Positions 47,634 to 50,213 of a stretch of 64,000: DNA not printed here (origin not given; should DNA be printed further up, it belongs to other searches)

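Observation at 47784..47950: PNPase with a C-terminal RGD/RGG-repeat tail, encoded by a tandem 9-bp DNA repeat that also overlaps the dut start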

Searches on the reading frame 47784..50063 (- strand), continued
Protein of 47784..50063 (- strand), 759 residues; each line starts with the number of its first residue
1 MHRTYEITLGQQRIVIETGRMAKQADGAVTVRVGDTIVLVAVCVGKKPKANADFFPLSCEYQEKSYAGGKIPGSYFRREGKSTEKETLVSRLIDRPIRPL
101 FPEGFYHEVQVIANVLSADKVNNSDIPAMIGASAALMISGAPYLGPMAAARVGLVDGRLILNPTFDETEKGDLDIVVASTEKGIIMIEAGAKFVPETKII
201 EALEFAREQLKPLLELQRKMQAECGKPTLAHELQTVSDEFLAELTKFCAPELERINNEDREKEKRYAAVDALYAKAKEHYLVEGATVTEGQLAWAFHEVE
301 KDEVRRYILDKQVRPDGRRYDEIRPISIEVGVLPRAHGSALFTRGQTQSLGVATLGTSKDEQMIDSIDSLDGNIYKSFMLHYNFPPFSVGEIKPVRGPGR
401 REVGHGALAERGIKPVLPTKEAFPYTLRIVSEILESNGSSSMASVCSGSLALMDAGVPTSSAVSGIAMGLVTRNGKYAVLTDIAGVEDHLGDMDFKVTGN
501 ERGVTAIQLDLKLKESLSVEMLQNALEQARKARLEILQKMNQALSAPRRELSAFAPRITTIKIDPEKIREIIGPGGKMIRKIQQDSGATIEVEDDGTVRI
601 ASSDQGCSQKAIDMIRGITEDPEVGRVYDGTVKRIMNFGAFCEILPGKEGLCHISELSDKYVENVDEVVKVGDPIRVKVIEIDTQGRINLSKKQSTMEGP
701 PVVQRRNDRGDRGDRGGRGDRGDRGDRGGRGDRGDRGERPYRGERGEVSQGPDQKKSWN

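Call 7: find_related_loci(query=window:47784-50063:-, collection=genome_contigs, flank=3000)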
Query window:47784-50063:- (759 aa) in genome_contigs; peptide patterns used: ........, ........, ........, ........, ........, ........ (x = any residue, [..] = any of these).
600 stretches matched a pattern (row limit reached: there are more); 600 encode a relative of the query (tblastn E <= 1e-3); the best 80 are kept; 80 distinct loci.
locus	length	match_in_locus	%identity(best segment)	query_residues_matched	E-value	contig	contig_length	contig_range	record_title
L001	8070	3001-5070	53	1-695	0e+0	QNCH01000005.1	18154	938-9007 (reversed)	MAG: Candidatus Omnitrophota bacterium isolate B26_G9 B26_Guay9_scaffold_02141, whole genome shotgun sequence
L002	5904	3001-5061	53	1-693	0e+0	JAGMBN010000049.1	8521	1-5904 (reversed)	MAG: bacterium isolate RS_16_22 ZL425.bin.22.fa_49, whole genome shotgun sequence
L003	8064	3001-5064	53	1-695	0e+0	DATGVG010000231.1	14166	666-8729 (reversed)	MAG TPA_asm: Candidatus Limnocylindrales bacterium isolate SMAG_U10550 k141_1821787, whole genome shotgun sequence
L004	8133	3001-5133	52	3-715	0e+0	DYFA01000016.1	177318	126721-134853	MAG TPA_asm: Aneurinibacillus sp. isolate Tomsk_67_16 Tomsk_k141_9300, whole genome shotgun sequence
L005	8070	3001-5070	52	1-695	0e+0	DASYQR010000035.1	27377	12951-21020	MAG TPA_asm: Nitrospirales bacterium isolate SMAG_U4490 k141_41220, whole genome shotgun sequence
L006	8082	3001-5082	52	1-700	0e+0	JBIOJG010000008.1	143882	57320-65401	MAG: Candidatus Binatia bacterium isolate GcC5-6 k141_881181_length_143882_cov_139.0021, whole genome shotgun sequence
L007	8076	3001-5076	52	1-698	0e+0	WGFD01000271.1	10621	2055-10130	MAG: Deltaproteobacteria bacterium isolate S146_70 k151_713868, whole genome shotgun sequence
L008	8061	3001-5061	52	3-695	0e+0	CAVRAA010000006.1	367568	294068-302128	MAG: uncultured Nitrospiraceae bacterium isolate MFD00032.bin.1.209 genome assembly, contig: contig_3273, whole genome s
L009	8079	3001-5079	51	1-700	0e+0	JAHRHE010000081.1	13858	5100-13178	MAG: Nitrospirae bacterium isolate CR_Sed_300A_bin.24 scaffold_761, whole genome shotgun sequence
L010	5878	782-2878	52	1-706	0e+0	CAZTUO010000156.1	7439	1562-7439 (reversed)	MAG TPA_asm: uncultured Nitrospira sp. isolate binchicken_co30_85 genome assembly, contig: NODE_5727_length_7439_cov_4.6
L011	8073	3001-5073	51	1-699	0e+0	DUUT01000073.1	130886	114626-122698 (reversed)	MAG TPA_asm: Chloroflexota bacterium isolate AS08sgBPME_257 97451_AS08, whole genome shotgun sequence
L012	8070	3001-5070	51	1-695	0e+0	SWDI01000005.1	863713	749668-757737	MAG: Nitrospira sp. isolate RSF12 Nitrospira_sp_RSF12_5, whole genome shotgun sequence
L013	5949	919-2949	53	12-694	0e+0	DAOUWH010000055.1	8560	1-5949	MAG TPA_asm: Nitrospirota bacterium isolate CSMAG_870 CSMAG_870_k127_2341529_length_8560_cov_8.0000, whole genome shotgu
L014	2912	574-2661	53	1-698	0e+0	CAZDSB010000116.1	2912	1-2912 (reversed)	MAG TPA_asm: uncultured Myxococcaceae bacterium isolate binchicken_co279_200 genome assembly, contig: k141_1672227, whol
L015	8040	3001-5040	53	8-693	0e+0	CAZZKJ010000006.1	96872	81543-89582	MAG TPA_asm: uncultured bacterium isolate binchicken_co275_80 genome assembly, contig: NODE_137_length_96872_cov_9.12759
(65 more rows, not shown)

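Call 11: find_encoding_contigs(protein=P0030, flank=3000, max_places=2)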
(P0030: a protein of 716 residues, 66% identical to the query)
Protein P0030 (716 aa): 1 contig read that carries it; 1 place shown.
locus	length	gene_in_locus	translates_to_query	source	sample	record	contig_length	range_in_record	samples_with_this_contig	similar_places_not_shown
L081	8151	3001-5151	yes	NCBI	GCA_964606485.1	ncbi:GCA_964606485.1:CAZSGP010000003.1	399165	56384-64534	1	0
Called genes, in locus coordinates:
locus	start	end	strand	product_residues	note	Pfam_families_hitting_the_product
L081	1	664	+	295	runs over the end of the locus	PF02899:Phage_int_SAM_1, PF13495:Phage_int_SAM_4, PF00589:Phage_integrase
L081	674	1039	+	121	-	PF02033:RBFA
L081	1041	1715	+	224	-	PF01509:TruB_N, PF16198:TruB_C_2 (weak)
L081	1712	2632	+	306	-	PF06574:FAD_syn, PF01687:Flavokinase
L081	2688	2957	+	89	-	PF00312:Ribosomal_S15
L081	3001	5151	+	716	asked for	PF01138:RNase_PH, PF03725:RNase_PH_C, PF03726:PNPase, PF01138:RNase_PH, PF00013:KH_1, PF00575:S1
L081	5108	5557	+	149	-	PF00692:dUTPase, PF22769:DCD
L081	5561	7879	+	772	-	PF13491:FtsK_4TM, PF17854:FtsK_alpha, PF01580:FtsK_SpoIIIE, PF09397:FtsK_gamma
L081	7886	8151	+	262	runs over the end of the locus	PF12844:HTH_19 (weak), PF13413:HTH_25, PF13464:RodZ_C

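Call 12: find_encoding_contigs(protein=P0011, flank=3000, max_places=2)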
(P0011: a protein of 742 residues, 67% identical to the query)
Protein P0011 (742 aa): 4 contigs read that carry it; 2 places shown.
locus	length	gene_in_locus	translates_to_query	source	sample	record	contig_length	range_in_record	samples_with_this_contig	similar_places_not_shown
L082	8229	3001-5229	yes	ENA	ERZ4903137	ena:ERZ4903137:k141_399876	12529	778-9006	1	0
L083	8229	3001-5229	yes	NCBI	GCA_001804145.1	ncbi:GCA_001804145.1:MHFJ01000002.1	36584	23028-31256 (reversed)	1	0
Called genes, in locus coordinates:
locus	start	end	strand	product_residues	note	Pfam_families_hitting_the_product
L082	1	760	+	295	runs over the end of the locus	PF02899:Phage_int_SAM_1, PF13495:Phage_int_SAM_4 (weak), PF00589:Phage_integrase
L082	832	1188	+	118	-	PF02033:RBFA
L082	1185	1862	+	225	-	PF01509:TruB_N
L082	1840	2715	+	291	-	PF01467:CTP_transf_like (faint), PF06574:FAD_syn, PF01687:Flavokinase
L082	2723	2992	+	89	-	PF00312:Ribosomal_S15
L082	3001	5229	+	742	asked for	PF01138:RNase_PH, PF03725:RNase_PH_C, PF03726:PNPase, PF01138:RNase_PH, PF00013:KH_1, PF00575:S1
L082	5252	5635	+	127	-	PF00692:dUTPase, PF22769:DCD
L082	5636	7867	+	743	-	PF13491:FtsK_4TM, PF17854:FtsK_alpha, PF01580:FtsK_SpoIIIE, PF09397:FtsK_gamma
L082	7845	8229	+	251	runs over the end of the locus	PF12844:HTH_19 (weak), PF13413:HTH_25, PF13464:RodZ_C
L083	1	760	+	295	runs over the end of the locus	PF02899:Phage_int_SAM_1, PF13495:Phage_int_SAM_4 (weak), PF00589:Phage_integrase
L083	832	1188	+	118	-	PF02033:RBFA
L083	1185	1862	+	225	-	PF01509:TruB_N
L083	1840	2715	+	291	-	PF01467:CTP_transf_like (faint), PF06574:FAD_syn, PF01687:Flavokinase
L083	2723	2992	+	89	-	PF00312:Ribosomal_S15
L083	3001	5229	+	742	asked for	PF01138:RNase_PH, PF03725:RNase_PH_C, PF03726:PNPase, PF01138:RNase_PH, PF00013:KH_1, PF00575:S1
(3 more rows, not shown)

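Call 13: find_encoding_contigs(protein=P0022, flank=3000, max_places=2)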
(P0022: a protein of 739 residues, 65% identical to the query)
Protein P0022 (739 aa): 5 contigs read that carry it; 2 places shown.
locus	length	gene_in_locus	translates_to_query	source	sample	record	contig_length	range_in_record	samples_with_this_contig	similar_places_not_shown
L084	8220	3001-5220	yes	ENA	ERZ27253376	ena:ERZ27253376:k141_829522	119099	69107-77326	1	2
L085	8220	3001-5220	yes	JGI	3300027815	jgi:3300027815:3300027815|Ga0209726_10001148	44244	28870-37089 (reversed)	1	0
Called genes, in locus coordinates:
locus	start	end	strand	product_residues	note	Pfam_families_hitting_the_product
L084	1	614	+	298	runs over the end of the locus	PF02899:Phage_int_SAM_1, PF00589:Phage_integrase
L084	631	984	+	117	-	PF02033:RBFA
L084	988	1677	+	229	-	PF01509:TruB_N, PF16198:TruB_C_2 (weak)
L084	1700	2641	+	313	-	PF01467:CTP_transf_like, PF06574:FAD_syn, PF01687:Flavokinase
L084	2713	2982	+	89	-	PF00312:Ribosomal_S15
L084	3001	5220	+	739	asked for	PF01138:RNase_PH, PF03725:RNase_PH_C, PF03726:PNPase, PF01138:RNase_PH, PF00013:KH_1, PF00575:S1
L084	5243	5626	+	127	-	PF00692:dUTPase, PF22769:DCD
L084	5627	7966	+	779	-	PF13491:FtsK_4TM, PF17854:FtsK_alpha, PF01580:FtsK_SpoIIIE, PF09397:FtsK_gamma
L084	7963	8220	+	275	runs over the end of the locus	PF12844:HTH_19 (weak), PF13413:HTH_25, PF13464:RodZ_C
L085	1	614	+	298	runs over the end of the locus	PF02899:Phage_int_SAM_1, PF00589:Phage_integrase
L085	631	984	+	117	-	PF02033:RBFA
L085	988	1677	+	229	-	PF01509:TruB_N, PF16198:TruB_C_2 (weak)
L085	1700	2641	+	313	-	PF01467:CTP_transf_like, PF06574:FAD_syn, PF01687:Flavokinase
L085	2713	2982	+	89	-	PF00312:Ribosomal_S15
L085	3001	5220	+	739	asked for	PF01138:RNase_PH, PF03725:RNase_PH_C, PF03726:PNPase, PF01138:RNase_PH, PF00013:KH_1, PF00575:S1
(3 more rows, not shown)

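Call 14: find_encoding_contigs(protein=P0054, flank=3000, max_places=2)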
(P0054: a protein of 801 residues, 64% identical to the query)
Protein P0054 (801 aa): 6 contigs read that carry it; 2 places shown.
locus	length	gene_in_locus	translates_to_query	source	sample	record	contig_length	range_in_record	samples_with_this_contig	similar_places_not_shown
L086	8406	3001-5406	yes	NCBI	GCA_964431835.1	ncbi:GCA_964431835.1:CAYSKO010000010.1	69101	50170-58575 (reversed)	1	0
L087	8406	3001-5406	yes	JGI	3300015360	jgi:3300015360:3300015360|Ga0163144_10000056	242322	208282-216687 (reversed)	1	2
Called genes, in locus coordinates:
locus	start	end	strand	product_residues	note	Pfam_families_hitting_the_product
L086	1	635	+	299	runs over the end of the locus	PF02899:Phage_int_SAM_1, PF00589:Phage_integrase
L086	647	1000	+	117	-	PF02033:RBFA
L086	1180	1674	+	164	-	PF01509:TruB_N, PF16198:TruB_C_2 (weak)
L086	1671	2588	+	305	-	PF06574:FAD_syn, PF01687:Flavokinase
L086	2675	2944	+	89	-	PF00312:Ribosomal_S15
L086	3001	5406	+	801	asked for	PF01138:RNase_PH, PF03725:RNase_PH_C, PF03726:PNPase, PF01138:RNase_PH, PF00013:KH_1, PF00575:S1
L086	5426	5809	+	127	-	PF00692:dUTPase, PF22769:DCD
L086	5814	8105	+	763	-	PF13491:FtsK_4TM, PF17854:FtsK_alpha, PF01580:FtsK_SpoIIIE, PF09397:FtsK_gamma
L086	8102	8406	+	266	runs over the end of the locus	PF13413:HTH_25, PF13464:RodZ_C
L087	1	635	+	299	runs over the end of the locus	PF02899:Phage_int_SAM_1, PF00589:Phage_integrase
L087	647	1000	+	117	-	PF02033:RBFA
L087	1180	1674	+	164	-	PF01509:TruB_N, PF16198:TruB_C_2 (weak)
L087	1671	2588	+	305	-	PF06574:FAD_syn, PF01687:Flavokinase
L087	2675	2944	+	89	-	PF00312:Ribosomal_S15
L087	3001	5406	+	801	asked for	PF01138:RNase_PH, PF03725:RNase_PH_C, PF03726:PNPase, PF01138:RNase_PH, PF00013:KH_1, PF00575:S1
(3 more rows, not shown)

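Call 31: find_encoding_contigs(protein=P0017, flank=3000, max_places=1)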
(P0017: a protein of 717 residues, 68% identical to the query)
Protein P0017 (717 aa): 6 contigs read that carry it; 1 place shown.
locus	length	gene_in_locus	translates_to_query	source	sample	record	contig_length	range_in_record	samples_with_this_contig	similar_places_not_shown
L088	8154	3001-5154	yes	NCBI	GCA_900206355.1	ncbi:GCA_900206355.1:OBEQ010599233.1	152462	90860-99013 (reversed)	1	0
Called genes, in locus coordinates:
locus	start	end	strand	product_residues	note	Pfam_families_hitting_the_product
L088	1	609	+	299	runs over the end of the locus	PF02899:Phage_int_SAM_1, PF00589:Phage_integrase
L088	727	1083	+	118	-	PF02033:RBFA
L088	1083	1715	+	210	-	PF01509:TruB_N, PF16198:TruB_C_2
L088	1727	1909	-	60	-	-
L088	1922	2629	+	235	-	PF06574:FAD_syn, PF01687:Flavokinase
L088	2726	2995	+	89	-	PF00312:Ribosomal_S15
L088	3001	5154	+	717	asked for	PF01138:RNase_PH, PF03725:RNase_PH_C, PF03726:PNPase, PF01138:RNase_PH, PF00013:KH_1, PF00575:S1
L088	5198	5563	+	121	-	PF00692:dUTPase, PF22769:DCD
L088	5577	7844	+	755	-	PF13491:FtsK_4TM, PF17854:FtsK_alpha, PF01580:FtsK_SpoIIIE, PF12846:AAA_10 (faint), PF09397:FtsK_gamma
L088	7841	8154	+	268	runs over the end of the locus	PF12844:HTH_19 (faint), PF13413:HTH_25, PF13464:RodZ_C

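Call 32: find_encoding_contigs(protein=P0005, flank=3000, max_places=1)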
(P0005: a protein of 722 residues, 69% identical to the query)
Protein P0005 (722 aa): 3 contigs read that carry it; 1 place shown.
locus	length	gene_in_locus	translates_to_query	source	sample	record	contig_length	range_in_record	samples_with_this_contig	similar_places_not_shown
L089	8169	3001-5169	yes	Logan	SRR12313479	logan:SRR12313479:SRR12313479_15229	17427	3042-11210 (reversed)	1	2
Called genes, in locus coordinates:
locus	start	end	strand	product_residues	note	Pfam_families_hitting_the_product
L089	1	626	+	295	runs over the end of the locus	PF02899:Phage_int_SAM_1, PF00589:Phage_integrase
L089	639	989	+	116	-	PF02033:RBFA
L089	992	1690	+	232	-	PF01509:TruB_N, PF16198:TruB_C_2 (weak)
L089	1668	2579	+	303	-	PF06574:FAD_syn, PF01687:Flavokinase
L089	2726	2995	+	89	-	PF00312:Ribosomal_S15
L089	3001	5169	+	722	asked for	PF01138:RNase_PH, PF03725:RNase_PH_C, PF03726:PNPase, PF01138:RNase_PH, PF00013:KH_1, PF00575:S1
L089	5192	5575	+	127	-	PF00692:dUTPase, PF22769:DCD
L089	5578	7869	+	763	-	PF13491:FtsK_4TM, PF17854:FtsK_alpha, PF01580:FtsK_SpoIIIE, PF09397:FtsK_gamma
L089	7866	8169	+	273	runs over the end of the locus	PF12844:HTH_19 (weak), PF13413:HTH_25, PF13464:RodZ_C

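Call 33: find_encoding_contigs(protein=P0042, flank=3000, max_places=1)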
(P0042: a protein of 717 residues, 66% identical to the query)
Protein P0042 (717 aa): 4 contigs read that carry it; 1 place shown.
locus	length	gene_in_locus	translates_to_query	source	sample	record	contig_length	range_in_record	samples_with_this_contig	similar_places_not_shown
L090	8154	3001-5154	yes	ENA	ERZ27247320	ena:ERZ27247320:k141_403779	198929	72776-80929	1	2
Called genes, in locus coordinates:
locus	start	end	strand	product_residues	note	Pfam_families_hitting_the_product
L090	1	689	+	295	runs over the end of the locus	PF02899:Phage_int_SAM_1, PF00589:Phage_integrase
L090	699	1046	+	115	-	PF02033:RBFA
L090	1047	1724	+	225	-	PF01509:TruB_N, PF16198:TruB_C_2 (weak)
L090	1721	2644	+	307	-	PF06574:FAD_syn, PF01687:Flavokinase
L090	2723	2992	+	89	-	PF00312:Ribosomal_S15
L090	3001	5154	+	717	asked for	PF01138:RNase_PH, PF03725:RNase_PH_C, PF03726:PNPase, PF01138:RNase_PH, PF00013:KH_1, PF00575:S1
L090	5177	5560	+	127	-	PF00692:dUTPase, PF22769:DCD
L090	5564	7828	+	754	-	PF13491:FtsK_4TM, PF17854:FtsK_alpha, PF01580:FtsK_SpoIIIE, PF09397:FtsK_gamma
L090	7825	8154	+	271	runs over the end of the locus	PF12844:HTH_19 (weak), PF13413:HTH_25, PF13464:RodZ_C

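Call 34: find_encoding_contigs(protein=P0064, flank=3000, max_places=1)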
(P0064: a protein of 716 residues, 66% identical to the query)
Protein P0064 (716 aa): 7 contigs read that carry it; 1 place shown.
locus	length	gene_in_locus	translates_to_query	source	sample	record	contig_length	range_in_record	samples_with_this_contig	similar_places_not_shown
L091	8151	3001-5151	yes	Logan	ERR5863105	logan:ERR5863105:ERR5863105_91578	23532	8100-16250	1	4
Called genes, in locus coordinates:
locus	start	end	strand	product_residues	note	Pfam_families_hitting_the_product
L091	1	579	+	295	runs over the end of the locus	PF02899:Phage_int_SAM_1, PF13495:Phage_int_SAM_4 (weak), PF00589:Phage_integrase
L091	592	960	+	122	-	PF02033:RBFA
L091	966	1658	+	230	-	PF01509:TruB_N, PF16198:TruB_C_2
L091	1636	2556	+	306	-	PF06574:FAD_syn, PF01687:Flavokinase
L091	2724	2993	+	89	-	PF00312:Ribosomal_S15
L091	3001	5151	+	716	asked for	PF01138:RNase_PH, PF03725:RNase_PH_C, PF03726:PNPase, PF01138:RNase_PH, PF00013:KH_1, PF00575:S1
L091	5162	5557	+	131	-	PF00692:dUTPase, PF22769:DCD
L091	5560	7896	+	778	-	PF13491:FtsK_4TM, PF17854:FtsK_alpha, PF01580:FtsK_SpoIIIE, PF09397:FtsK_gamma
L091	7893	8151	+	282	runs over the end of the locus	PF12844:HTH_19, PF13413:HTH_25, PF13464:RodZ_C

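Call 44: predict_structure(alignment_id=A1)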
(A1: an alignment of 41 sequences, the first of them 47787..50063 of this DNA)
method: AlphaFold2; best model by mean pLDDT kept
length: 759 residues; sequences in the alignment: 41
mean_pLDDT: 83.3   pTM: 0.76
mean pLDDT of the five models: 83.3, 82.4, 80.7, 80.3, 79.9
residues with pLDDT >= 90: 359; 70-90: 297; 50-70: 34; < 50: 69
segments of 3 or more residues with pLDDT < 50: 67-79, 369-371, 707-759
pLDDT, mean of each block of 10 residues (from residue 1): 90 90 91 93 92 86 63 41 83 93 91 90 92 96 94 94 91 95 92 95 95 96 92 86 95 91 88 94 84 90 92 90 95 91 93 89 62 72 76 62 85 93 90 86 96 95 94 88 77 89 94 80 93 97 94 85 85 87 90 86 87 84 82 87 82 84 79 86 83 80 53 34 33 35 32 37
secondary structure, 60 per line:
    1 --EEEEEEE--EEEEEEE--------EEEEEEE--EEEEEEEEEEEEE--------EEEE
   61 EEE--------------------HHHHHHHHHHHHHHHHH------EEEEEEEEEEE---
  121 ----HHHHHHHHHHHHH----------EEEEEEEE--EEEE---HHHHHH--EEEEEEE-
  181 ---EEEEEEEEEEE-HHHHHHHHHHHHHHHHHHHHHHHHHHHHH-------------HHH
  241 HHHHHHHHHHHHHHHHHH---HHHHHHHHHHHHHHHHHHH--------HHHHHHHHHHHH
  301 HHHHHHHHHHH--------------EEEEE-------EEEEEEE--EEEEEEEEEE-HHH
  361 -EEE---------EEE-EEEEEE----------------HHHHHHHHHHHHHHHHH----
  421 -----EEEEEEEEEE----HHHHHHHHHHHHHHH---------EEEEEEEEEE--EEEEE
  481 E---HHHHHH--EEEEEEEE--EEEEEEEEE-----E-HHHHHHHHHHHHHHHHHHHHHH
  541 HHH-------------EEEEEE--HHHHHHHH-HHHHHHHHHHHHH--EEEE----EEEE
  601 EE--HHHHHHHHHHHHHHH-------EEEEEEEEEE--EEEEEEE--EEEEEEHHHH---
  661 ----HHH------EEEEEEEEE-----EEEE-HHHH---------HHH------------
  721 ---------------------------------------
elements in order (helices of 4 or more, strands of 3 or more residues): E3-9 E12-18 E27-33 E36-48 E57-63 H84-100 E107-117 H125-137 E148-155 E158-161 H165-170 E173-179 E184-194 H196-224 H238-258 H262-280 H289-311 E326-330 E338-344 E347-356 E362-364 E374-376 E378-383 H400-416 E426-435 H440-454 E464-473 E476-481 H485-490 E493-500 E503-511 H519-543 E557-562 H565-572 H574-586 E589-592 E597-602 H605-619 E627-636 E639-645 E648-653 H654-657 E674-682 E688-691 H693-696
